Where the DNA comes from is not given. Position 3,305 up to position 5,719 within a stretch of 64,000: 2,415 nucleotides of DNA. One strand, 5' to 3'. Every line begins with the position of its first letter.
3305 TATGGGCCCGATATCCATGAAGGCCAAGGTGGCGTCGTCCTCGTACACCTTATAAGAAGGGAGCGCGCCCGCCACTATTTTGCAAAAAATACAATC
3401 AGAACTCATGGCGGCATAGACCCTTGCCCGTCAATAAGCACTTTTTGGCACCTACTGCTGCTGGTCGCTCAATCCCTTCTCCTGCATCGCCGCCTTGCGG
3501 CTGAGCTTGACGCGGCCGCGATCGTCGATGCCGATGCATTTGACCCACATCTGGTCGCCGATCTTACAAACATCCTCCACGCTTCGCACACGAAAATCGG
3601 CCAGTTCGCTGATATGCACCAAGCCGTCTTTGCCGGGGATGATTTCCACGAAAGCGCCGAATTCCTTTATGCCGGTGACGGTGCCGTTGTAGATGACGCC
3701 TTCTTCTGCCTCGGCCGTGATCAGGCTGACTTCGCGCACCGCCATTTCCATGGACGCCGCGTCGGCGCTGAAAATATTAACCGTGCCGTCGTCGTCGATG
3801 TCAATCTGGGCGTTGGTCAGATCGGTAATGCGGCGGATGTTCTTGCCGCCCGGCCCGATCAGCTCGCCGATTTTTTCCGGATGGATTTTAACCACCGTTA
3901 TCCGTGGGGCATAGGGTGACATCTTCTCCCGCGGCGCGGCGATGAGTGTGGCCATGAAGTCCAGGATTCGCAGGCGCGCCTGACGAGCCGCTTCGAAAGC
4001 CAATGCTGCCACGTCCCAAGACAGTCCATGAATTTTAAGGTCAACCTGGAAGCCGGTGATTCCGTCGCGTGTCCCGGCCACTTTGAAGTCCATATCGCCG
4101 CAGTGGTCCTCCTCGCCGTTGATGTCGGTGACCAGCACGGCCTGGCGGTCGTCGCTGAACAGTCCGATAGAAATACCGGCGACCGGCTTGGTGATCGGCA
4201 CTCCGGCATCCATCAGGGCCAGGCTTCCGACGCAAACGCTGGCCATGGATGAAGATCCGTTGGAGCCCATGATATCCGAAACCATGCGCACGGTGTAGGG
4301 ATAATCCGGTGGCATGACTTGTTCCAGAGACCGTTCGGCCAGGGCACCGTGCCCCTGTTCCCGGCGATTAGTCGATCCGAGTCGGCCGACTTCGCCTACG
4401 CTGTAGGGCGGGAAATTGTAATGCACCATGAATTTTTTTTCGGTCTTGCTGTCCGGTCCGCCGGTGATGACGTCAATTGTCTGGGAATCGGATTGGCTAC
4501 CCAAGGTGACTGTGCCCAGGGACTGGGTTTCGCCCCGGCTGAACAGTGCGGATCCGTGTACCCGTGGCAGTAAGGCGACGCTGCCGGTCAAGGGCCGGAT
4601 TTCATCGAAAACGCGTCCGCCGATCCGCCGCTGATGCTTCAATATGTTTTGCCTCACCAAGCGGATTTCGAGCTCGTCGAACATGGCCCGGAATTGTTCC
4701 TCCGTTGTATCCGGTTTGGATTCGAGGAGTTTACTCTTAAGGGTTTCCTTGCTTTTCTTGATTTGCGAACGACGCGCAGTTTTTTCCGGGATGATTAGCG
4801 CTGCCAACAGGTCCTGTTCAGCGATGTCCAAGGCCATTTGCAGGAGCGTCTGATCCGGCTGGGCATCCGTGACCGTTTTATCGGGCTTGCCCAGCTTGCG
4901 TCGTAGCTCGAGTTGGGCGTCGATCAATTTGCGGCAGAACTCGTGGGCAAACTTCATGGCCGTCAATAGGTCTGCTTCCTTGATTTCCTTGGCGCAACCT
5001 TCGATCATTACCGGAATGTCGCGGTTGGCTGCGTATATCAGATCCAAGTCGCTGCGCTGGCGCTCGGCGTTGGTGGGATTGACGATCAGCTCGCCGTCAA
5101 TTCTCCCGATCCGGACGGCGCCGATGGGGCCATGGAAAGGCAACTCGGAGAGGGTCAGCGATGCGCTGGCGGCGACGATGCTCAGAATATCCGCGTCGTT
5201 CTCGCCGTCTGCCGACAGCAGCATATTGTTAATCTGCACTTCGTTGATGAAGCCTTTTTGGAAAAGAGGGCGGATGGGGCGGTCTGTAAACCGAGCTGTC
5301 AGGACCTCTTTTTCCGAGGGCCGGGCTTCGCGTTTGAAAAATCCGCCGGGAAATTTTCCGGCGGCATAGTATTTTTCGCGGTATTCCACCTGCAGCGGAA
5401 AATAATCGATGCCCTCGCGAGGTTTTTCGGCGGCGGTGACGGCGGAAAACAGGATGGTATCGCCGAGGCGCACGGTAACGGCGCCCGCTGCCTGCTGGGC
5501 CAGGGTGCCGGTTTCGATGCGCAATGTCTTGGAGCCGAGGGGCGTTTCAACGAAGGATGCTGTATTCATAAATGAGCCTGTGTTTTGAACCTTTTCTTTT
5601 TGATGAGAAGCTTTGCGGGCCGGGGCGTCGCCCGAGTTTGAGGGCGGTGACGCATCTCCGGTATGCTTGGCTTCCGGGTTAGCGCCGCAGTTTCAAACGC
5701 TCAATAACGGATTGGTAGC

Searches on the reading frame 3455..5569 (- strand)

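Call 31: search_protein_families(library=pfam, proteins=[window:3455-5569:-], max_evalue=0.0001)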
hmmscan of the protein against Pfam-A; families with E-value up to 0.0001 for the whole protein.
window:3455-5569:- (705 aa): 5 families
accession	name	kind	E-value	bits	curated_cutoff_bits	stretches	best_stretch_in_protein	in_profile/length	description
PF01138.27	RNase_PH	-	1.2e-49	168.5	25.5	2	14-144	3-130/130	3' exoribonuclease family, domain 1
PF03725.20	RNase_PH_C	-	1.1e-22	80.1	20.8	2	147-210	1-66/67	3' exoribonuclease family, domain 2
PF00575.29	S1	-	3e-15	56.8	22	1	621-692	2-74/74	S1 RNA binding domain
PF03726.19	PNPase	-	3.3e-11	43.9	24.6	1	248-319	8-80/81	Polyribonucleotide nucleotidyltransferase, RNA binding domain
PF00013.35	KH_1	-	4.4e-11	42.8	21.5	1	559-614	3-64/66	KH domain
